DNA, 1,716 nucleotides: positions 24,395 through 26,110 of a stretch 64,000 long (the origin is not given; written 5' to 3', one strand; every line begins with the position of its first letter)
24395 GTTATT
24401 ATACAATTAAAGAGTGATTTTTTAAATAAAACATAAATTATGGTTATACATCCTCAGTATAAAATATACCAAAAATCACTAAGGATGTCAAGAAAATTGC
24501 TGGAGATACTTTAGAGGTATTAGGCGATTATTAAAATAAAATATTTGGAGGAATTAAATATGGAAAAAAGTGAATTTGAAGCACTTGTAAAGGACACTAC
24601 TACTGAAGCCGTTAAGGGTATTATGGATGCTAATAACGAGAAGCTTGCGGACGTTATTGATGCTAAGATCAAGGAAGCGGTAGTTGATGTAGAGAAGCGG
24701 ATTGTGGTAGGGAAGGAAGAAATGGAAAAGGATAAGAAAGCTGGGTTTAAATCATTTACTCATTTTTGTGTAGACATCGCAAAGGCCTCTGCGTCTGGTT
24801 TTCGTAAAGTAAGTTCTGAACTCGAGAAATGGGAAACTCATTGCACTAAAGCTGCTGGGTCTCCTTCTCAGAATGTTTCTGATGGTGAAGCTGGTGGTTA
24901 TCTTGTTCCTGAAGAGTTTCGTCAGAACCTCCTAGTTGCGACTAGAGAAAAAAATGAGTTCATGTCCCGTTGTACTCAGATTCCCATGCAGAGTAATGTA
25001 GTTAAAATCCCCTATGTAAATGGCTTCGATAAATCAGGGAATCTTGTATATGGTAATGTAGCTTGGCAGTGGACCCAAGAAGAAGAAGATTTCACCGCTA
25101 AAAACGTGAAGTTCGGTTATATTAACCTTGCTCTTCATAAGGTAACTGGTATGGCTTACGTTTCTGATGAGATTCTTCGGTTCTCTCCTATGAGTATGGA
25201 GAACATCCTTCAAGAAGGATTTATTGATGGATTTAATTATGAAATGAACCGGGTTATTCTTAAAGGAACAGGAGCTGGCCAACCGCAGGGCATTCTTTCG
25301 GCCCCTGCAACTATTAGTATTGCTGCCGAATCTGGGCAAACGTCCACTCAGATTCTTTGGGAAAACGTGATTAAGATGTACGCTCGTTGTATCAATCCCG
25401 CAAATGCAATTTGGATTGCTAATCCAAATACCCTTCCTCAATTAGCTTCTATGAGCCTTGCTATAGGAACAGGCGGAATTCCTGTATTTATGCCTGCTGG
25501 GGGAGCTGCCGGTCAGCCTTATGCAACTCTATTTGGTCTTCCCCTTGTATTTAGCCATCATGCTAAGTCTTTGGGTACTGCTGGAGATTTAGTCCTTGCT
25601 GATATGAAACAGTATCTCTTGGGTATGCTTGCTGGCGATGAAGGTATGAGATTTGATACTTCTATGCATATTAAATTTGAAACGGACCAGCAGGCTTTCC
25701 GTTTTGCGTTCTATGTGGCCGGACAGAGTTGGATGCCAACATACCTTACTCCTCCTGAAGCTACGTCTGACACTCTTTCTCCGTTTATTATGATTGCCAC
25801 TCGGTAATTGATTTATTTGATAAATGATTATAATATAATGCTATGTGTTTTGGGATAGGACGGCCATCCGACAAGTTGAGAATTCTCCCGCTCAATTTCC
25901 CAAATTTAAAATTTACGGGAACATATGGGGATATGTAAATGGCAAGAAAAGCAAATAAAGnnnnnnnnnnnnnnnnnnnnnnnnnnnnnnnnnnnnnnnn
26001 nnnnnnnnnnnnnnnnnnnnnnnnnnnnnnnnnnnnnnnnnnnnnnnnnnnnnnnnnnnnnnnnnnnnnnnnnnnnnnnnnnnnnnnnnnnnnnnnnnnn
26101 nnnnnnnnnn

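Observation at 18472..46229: Four-copy Y-shaped structured element with compensatory changes, always 31-35 nt upstream of a freestanding endonuclease gene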

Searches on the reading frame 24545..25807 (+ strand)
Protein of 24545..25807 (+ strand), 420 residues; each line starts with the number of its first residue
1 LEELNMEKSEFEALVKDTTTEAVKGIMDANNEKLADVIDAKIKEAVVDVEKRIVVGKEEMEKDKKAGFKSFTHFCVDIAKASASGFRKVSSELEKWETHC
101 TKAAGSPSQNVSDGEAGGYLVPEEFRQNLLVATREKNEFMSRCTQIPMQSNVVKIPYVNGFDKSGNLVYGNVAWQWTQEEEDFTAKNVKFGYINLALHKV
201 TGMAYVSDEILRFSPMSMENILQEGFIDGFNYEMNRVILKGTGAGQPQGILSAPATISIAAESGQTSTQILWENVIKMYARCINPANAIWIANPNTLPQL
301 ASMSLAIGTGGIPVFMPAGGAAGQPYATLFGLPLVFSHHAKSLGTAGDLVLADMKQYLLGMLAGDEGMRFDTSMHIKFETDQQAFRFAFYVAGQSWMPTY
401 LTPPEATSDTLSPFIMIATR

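Call 16: search_protein_families(library=pfam, proteins=[window:24545-25807:+], max_evalue=0.01)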
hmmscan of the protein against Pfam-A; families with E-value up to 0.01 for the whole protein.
window:24545-25807:+ (420 aa): 1 family
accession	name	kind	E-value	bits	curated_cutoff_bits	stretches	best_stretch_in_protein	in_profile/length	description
PF05065.19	Phage_capsid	-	2.3e-42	145.8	24.2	1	117-394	1-268/280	Phage capsid family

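Call 17: search_protein_families(library=phrogs, proteins=[window:24545-25807:+], max_evalue=0.001)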
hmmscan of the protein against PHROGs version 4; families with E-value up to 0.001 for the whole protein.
window:24545-25807:+ (420 aa): 2 families
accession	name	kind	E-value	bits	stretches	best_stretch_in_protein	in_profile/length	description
phrog_10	-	head and packaging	2.9e-45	156.5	1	5-409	261-641/752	major head protein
phrog_617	-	head and packaging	1e-23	85.1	1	54-364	287-578/626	major head protein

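Call 21: find_related_loci(query=window:24545-25807:+, collection=viral_contigs, flank=6000)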
Query window:24545-25807:+ (420 aa) in viral_contigs; peptide patterns used: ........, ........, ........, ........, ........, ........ (x = any residue, [..] = any of these).
17 stretches matched a pattern; 15 encode a relative of the query (tblastn E <= 1e-3); 15 distinct loci.
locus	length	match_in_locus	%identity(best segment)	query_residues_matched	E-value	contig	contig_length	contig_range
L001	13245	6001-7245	80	4-420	0e+0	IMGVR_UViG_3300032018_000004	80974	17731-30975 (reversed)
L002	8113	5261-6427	80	32-420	0e+0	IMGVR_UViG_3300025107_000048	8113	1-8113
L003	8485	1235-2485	74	6-420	0e+0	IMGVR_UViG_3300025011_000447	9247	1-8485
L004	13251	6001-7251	74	6-420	0e+0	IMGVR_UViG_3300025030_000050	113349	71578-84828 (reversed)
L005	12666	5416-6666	74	6-420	0e+0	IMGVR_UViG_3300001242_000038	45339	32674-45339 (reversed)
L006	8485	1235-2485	74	6-420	0e+0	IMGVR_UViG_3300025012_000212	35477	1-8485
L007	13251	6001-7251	74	6-420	0e+0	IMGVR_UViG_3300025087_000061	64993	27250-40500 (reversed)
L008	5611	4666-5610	73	6-318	2e-160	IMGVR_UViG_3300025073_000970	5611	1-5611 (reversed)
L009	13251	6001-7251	74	6-420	0e+0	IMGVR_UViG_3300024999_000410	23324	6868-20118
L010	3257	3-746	75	173-420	5e-137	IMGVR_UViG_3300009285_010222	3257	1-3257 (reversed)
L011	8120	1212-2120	37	117-420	2e-58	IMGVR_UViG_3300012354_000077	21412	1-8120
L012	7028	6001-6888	37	117-417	3e-57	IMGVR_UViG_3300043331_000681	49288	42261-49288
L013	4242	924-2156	32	1-420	1e-52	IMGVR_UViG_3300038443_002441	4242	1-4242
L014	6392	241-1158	36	112-420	4e-46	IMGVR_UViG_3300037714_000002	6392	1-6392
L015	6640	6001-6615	37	117-319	4e-39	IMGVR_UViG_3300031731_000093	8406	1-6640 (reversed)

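Call 37: search_protein_families(library=pfam, proteins=[L001:7370-7852:+, L129:11371-11736:-, L127:5660-6130:+], max_evalue=0.01)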
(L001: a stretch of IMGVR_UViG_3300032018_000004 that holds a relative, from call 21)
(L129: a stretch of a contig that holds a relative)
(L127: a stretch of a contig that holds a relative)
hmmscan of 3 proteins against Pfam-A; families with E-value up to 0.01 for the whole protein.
L001:7370-7852:+ (161 aa): 0 families

L129:11371-11736:- (122 aa): 0 families

L127:5660-6130:+ (157 aa): 0 families

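Call 67: search_protein_families(library=padloc, proteins=[L129:11371-11736:-, L098:2806-3738:+], max_evalue=0.01)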
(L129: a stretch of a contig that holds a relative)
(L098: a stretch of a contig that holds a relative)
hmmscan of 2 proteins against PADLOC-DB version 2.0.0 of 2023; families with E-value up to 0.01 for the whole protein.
L129:11371-11736:- (122 aa): 0 families

L098:2806-3738:+ (311 aa): 2 families
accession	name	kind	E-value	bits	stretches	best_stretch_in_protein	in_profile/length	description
PDLC03678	HEase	-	4e-05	21.4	0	207-289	164-244/266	homing endonuclease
PDLC05009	PDC-S37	-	6.6e-05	18.9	1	211-305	1240-1339/1550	-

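Call 68: search_protein_families(library=phrogs, proteins=[L129:11371-11736:-, L098:2806-3738:+], max_evalue=0.001)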
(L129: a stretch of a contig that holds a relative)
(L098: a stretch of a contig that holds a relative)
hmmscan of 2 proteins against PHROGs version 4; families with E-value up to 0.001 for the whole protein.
L129:11371-11736:- (122 aa): 0 families

L098:2806-3738:+ (311 aa): 12 families
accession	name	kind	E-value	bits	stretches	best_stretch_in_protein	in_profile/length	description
phrog_559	-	DNA, RNA and nucleotide metabolism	4.3e-13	49.9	1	209-302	306-413/607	HNH endonuclease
phrog_8446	-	DNA, RNA and nucleotide metabolism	1.9e-10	41.8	1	4-139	58-140/211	HNH endonuclease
phrog_7545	-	DNA, RNA and nucleotide metabolism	1e-09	39.8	1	1-63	1-57/160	HNH endonuclease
phrog_9529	-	unknown function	4e-09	37.5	1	202-286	89-176/247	-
phrog_9759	-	DNA, RNA and nucleotide metabolism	3.3e-08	34.8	1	2-50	3-51/242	DNA binding protein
phrog_3339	-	DNA, RNA and nucleotide metabolism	1.1e-07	32.3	1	202-291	245-339/536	homing endonuclease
phrog_503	-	unknown function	9.1e-07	29.7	1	205-292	27-120/144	-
phrog_13076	-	DNA, RNA and nucleotide metabolism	2.1e-06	28.4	1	204-259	14-68/154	endonuclease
phrog_4538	-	unknown function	3e-06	27.4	1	213-256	234-279/447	-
phrog_12058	-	unknown function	6.6e-06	25.7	1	6-70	389-453/768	-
phrog_9217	-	transcription regulation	0.0001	23.5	1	4-46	38-80/111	transcriptional regulator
phrog_37862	-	DNA, RNA and nucleotide metabolism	0.00031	21.8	1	210-301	5-97/142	endonuclease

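Call 75: search_dna_similar(query=window:24545-25807:+, collection=phages, mode=protein, max_rows=12)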
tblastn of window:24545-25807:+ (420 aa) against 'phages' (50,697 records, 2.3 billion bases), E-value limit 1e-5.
Records with a match: 149; places in all: 149; records where one place covers at least 80% of the query: 3.
Best place of each record, by identity: <60% 149.
By first word of the organism name: Streptococcus 92; phage 7; Ruminococcus 6; Caulobacter 5; Coprococcus 4; Blautia 3; Oscillospiraceae 3; Clostridium 2; Christensenellales 2; Agathobacter 2; and 18 more.
By host as written in the record: Streptococcus suis 11; - 9; Ruminococcus sp. 6; Caulobacter segnis CBR1 4; Coprococcus sp. 4; Streptococcus pyogenes 3; Blautia sp. 3; Oscillospiraceae 3; and 98 more.
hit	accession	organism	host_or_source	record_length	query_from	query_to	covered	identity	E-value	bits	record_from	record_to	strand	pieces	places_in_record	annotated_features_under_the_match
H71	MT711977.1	Streptomyces phage Dagobah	Streptomyces coelicolor M600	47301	102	420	76%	36.7%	3e-53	196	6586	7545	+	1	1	major capsid protein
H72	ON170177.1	Ralstonia phage YO103_6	Ralstonia solanacearum T379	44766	1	420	100%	27.2%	2e-33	138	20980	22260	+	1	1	record has no annotation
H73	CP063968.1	Clostridium phage CWou-2020b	Clostridium botulinum BKT2873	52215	28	420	94%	29.1%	2e-45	174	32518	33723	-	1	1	phage major capsid protein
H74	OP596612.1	Bradyrhizobium phage ppBdUSDA122-1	Bradyrhizobium diazoefficiens USDA 122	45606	59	420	86%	27.9%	1e-30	130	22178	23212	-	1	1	major capsid protein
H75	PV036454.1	Christensenellales phage IMGVR 15666929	Christensenellales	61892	112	398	68%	26.6%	6e-10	67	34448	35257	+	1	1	hypothetical protein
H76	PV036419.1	Christensenellales phage NatCom_6392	Christensenellales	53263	96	398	72%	25.1%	3e-8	62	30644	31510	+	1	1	hypothetical protein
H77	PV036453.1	Syntrophomonadaceae phage IMGVR 15540650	Syntrophomonadaceae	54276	117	394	66%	26.7%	3e-11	72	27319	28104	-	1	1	major head protein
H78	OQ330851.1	Caulobacter phage W2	Caulobacter segnis CBR1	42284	114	417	72%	24.4%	3e-13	78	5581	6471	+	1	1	major capsid protein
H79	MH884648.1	Caulobacter phage Kronos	Caulobacter sp. CBR1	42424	114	417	72%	24.4%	3e-13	78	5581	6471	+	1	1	major capsid protein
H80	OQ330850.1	Caulobacter phage TMCBR4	Caulobacter segnis CBR1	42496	114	417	72%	24.4%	3e-13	78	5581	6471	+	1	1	major capsid protein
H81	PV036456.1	Monoglobales phage CHVD 5762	Monoglobales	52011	96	398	72%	24.4%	9e-9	64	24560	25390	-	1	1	major head protein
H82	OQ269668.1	Caulobacter phage TMCBR2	Caulobacter segnis CBR1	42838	114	417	72%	24.2%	5e-12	74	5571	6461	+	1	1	major capsid protein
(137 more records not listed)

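Call 87: search_protein_families(library=pfam, proteins=[L219:317-1549:-, L231:214-1215:+, L238:3-803:+, L254:5590-6696:-], max_evalue=0.001)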
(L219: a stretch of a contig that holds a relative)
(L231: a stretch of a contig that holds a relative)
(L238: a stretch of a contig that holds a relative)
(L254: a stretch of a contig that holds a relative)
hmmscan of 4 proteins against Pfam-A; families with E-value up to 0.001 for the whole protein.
L219:317-1549:- (411 aa): 3 families
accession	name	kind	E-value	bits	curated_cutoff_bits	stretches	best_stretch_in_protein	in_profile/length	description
PF22022.2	Phage_int_M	-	1e-30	106.2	27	1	105-200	1-96/96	Phage integrase central domain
PF13356.12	Arm-DNA-bind_3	-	7.3e-19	68.1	27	1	9-90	1-82/83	Arm DNA-binding domain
PF00589.27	Phage_integrase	-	1.2e-12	48.4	27.1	1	226-376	9-166/172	Phage integrase family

L231:214-1215:+ (334 aa): 2 families
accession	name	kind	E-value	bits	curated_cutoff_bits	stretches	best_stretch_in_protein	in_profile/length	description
PF00589.27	Phage_integrase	-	5.1e-18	65.9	27.1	1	162-297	26-169/172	Phage integrase family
PF22022.2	Phage_int_M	-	6.8e-06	26.7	27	1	7-87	1-82/96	Phage integrase central domain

L238:3-803:+ (267 aa): 1 family
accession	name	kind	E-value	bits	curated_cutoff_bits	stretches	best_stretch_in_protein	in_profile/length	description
PF00589.27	Phage_integrase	-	2.3e-17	63.8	27.1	1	91-229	28-168/172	Phage integrase family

L254:5590-6696:- (369 aa): 3 families
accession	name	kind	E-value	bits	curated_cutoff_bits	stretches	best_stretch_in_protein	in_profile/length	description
PF00589.27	Phage_integrase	-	1e-15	58.4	27.1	1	171-330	2-169/172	Phage integrase family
PF22022.2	Phage_int_M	-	3.1e-07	31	27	1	70-150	4-85/96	Phage integrase central domain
PF24624.1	Int_N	-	0.00046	21.3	27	1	67-162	5-98/100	Phage integrase, N-terminal domain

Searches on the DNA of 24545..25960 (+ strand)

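Call 12: search_rna_families(source=window, start=25800, end=25960, threshold=evalue, max_evalue=10, show_alignments=2)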
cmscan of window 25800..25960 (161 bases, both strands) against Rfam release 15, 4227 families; matches with E-value up to 10: 2.
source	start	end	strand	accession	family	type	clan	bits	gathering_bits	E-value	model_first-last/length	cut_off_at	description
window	25896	25922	+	RF01350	CRISPR-DR41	Gene; CRISPR;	-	16.6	36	0.68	1-29/29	no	CRISPR RNA direct repeat element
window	25803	25872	+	RF02956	DUF2693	Gene; sRNA;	-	10.5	81.3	5.8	1-165/165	no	DUF2693 RNA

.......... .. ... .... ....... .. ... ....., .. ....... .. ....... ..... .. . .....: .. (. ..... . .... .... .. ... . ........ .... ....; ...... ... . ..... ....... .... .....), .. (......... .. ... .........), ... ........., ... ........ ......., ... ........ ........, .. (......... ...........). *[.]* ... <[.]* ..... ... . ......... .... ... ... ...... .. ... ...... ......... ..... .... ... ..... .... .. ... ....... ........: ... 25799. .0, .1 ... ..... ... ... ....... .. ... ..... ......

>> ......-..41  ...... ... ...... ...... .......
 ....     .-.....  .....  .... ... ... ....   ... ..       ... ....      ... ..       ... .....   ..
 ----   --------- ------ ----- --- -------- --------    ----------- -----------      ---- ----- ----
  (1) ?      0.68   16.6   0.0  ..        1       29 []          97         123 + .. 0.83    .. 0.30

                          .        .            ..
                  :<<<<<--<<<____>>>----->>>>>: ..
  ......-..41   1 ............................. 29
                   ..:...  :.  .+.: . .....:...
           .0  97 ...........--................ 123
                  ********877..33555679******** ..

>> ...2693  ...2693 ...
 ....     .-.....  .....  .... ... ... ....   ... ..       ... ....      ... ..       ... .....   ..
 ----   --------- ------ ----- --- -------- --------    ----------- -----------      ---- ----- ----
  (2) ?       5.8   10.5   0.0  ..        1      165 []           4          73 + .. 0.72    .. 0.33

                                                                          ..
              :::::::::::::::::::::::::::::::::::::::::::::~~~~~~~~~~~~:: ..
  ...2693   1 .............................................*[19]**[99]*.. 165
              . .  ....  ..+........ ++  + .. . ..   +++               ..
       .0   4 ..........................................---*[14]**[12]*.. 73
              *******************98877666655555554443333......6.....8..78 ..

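Call 46: search_dna_similar(query=window:25848-25904:+, collection=phages, mode=distant, max_evalue=10, max_rows=40)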
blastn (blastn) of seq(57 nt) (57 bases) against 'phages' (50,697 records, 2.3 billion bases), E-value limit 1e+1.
Records with a match: 87; places in all: 87; records where one place covers at least 80% of the query: 0.
Best place of each record, by identity: 95-99% 86; 90-95% 1.
By first word of the organism name: Salmonella 71; Vibrio 6; Klebsiella 5; Leuconostoc 4; Pseudomonas 1.
By host as written in the record: - 67; Klebsiella pneumoniae 4; Salmonella enterica 2; Leuconostoc mesenteroides subsp. dextranicum A1 (LMGT 3752) 2; Leuconostoc pseudomesenteroides LN02 2; Vibrio lentus 2; Vibrio cholerae 2; Salmonella sp. LST3 1; and 5 more.
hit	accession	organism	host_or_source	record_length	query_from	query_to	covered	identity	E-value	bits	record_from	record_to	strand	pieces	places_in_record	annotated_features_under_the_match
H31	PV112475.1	Salmonella phage LPST49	Salmonella sp. LST3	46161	6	29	42%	95.8%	1e-1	40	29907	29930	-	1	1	none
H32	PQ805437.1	Klebsiella phage RSU-F4K5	Klebsiella michiganensis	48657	6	29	42%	95.8%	1e-1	40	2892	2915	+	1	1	hypothetical protein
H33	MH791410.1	Salmonella phage Seszw_1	Salmonella enterica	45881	6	29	42%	95.8%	1e-1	40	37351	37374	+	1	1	none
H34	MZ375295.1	Salmonella phage seszw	-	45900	6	29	42%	95.8%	1e-1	40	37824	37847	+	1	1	none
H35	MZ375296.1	Salmonella phage seszw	-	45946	6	29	42%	95.8%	1e-1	40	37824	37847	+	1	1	none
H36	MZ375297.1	Salmonella phage seszw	-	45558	6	29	42%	95.8%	1e-1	40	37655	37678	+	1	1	none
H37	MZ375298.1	Salmonella phage seszw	-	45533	6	29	42%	95.8%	1e-1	40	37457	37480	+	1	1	none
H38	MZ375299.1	Salmonella phage seszw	-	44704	6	29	42%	95.8%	1e-1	40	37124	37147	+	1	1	none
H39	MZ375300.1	Salmonella phage seszw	-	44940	6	29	42%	95.8%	1e-1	40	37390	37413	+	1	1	none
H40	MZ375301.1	Salmonella phage seszw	-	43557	6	29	42%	95.8%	1e-1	40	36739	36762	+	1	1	none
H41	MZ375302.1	Salmonella phage seszw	-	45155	6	29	42%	95.8%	1e-1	40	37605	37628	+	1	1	none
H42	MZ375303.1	Salmonella phage seszw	-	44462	6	29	42%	95.8%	1e-1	40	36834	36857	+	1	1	none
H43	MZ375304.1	Salmonella phage seszw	-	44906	6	29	42%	95.8%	1e-1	40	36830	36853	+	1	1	none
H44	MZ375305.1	Salmonella phage seszw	-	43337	6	29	42%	95.8%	1e-1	40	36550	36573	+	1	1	none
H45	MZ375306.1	Salmonella phage seszw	-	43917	6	29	42%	95.8%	1e-1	40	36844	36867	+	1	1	none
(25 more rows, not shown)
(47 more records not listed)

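Call 47: get_annotated_region(hit=H33, flank=1500)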
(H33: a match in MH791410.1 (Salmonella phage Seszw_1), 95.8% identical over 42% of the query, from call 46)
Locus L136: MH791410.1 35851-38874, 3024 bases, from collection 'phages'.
description: UNVERIFIED: Salmonella phage Seszw_1, complete genome.
organism: Salmonella phage Seszw_1 (NCBI taxid 2479482)
taxonomy: Viruses; Duplodnaviria; Heunggongvirae; Uroviricota; Caudoviricetes; Skatevirus; Skatevirus Seszw1
host: Salmonella enterica; source: seawater; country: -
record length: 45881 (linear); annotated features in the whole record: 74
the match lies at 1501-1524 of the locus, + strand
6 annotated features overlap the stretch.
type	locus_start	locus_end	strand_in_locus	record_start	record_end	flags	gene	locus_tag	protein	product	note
CDS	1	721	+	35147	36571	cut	-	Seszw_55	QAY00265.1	large terminase subunit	-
CDS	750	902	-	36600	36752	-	-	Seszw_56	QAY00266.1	hypothetical protein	-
CDS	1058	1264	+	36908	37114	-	-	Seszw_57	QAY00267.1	hypothetical protein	hypothetical protein VIP0003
CDS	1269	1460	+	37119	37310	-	-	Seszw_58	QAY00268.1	hypothetical protein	-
CDS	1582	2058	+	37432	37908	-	-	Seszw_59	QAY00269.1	HNH endonuclease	-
CDS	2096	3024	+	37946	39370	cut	-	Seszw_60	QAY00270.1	putative portal protein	-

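Call 72: search_rna_families(sources=[L025, L056, L065, L085, L030, L020, L035, L039, L136, L137, L138, L134, L135, L063, L016, L002], threshold=evalue, max_evalue=10)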
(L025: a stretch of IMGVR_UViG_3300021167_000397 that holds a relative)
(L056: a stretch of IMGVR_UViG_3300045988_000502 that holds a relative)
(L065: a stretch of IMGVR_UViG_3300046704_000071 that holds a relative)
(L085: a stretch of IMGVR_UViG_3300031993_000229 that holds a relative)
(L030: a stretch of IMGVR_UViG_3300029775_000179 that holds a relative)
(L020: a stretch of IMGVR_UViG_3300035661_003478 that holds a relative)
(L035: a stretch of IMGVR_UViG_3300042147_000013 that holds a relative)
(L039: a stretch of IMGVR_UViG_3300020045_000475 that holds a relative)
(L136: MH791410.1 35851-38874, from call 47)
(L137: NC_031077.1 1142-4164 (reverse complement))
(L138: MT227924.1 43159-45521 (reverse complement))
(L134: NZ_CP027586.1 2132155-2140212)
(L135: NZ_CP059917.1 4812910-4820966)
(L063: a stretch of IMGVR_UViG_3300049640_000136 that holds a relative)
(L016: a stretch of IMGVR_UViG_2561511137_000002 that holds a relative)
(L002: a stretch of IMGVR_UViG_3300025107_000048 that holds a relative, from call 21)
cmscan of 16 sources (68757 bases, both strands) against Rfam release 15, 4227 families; matches with E-value up to 10: 27.
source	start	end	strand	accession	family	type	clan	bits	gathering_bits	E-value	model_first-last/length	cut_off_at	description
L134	5696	5783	+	RF01695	C4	Gene; antisense;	CL00128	82.3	45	1.4e-14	1-87/87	no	C4 antisense RNA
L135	7278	7365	+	RF01695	C4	Gene; antisense;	CL00128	81.1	45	2.6e-14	1-87/87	no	C4 antisense RNA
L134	6186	6273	+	RF01695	C4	Gene; antisense;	CL00128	74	45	1.6e-12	1-87/87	no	C4 antisense RNA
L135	7153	7229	+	RF01394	isrK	Gene; sRNA;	-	71.2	50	3.3e-13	1-77/77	no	isrK Hfq binding RNA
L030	2344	2415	+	RF03064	RAGATH-18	Gene; sRNA;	-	69.5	44.9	8.4e-12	1-71/71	no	RAGATH-18 RNA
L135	3996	4061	+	RF02996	int-alpA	Gene; sRNA;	-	69.5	35.8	2.2e-12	1-71/71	no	int-alpA RNA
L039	1703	1913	+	RF00028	Intron_gpI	Intron;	-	67.1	50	7.9e-15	1-253/253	no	Group I catalytic intron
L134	3993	4058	+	RF02996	int-alpA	Gene; sRNA;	-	64.2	35.8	5.3e-11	1-71/71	no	int-alpA RNA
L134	5568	5647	+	RF01394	isrK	Gene; sRNA;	-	62.6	50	5.7e-11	1-77/77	no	isrK Hfq binding RNA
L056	1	64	+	RF00005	tRNA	Gene; tRNA;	CL00001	49.3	29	1.7e-07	11-71/71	5'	tRNA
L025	792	857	+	RF02996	int-alpA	Gene; sRNA;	-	46.7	35.8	1.8e-06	1-71/71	no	int-alpA RNA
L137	1496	1560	+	RF02996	int-alpA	Gene; sRNA;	-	44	35.8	8.9e-06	1-71/71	no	int-alpA RNA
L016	5222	5287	+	RF02996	int-alpA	Gene; sRNA;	-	42.3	35.8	2.4e-05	1-71/71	no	int-alpA RNA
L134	5555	5607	+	RF03163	c4-a1b1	Gene; antisense;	CL00128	40.2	46.7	1.2e-06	1-53/53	no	a1, b1 targets of C4 antisense RNA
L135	7140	7192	+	RF03163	c4-a1b1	Gene; antisense;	CL00128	38.9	46.7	2.9e-06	1-53/53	no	a1, b1 targets of C4 antisense RNA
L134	6082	6160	+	RF01394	isrK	Gene; sRNA;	-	36.6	50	0.00029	1-77/77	no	isrK Hfq binding RNA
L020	1028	1092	-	RF02996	int-alpA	Gene; sRNA;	-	36.3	35.8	0.00084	1-71/71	no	int-alpA RNA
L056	2270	2334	+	RF02996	int-alpA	Gene; sRNA;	-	35.7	35.8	0.0012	1-69/71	3'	int-alpA RNA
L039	265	330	+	RF02996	int-alpA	Gene; sRNA;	-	34.1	35.8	0.0031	1-71/71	no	int-alpA RNA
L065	1265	1330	+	RF02996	int-alpA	Gene; sRNA;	-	33.3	35.8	0.005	1-71/71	no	int-alpA RNA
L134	6069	6118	+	RF03163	c4-a1b1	Gene; antisense;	CL00128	29.2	46.7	0.0025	1-53/53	no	a1, b1 targets of C4 antisense RNA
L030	2177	2253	-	RF00359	snoZ102_R77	Gene; snRNA; snoRNA; CD-box;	CL00060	27.1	40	7.3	1-88/88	no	Small nucleolar RNA Z102/R77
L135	2491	2603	+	RF00513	Trp_leader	Cis-reg; leader;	-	24.6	41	1.2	1-100/100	no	Tryptophan operon leader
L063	5167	5250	-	RF02266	XIST_intron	Gene; lncRNA;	-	23.6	70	8.8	1-68/68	no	XIST 3' intron conserved motif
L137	1547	1651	+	RF00509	snosnR64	Gene; snRNA; snoRNA; CD-box;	CL00069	23.3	38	9.9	1-105/105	no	Small nucleolar RNA snR64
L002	7971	8051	-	RF00428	SNORA38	Gene; snRNA; snoRNA; HACA-box;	-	21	60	7.6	1-131/131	no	Small nucleolar RNA SNORA38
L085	315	360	+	RF00032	Histone3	Cis-reg;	-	17.5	34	7.1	1-46/46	no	Histone 3' UTR stem-loop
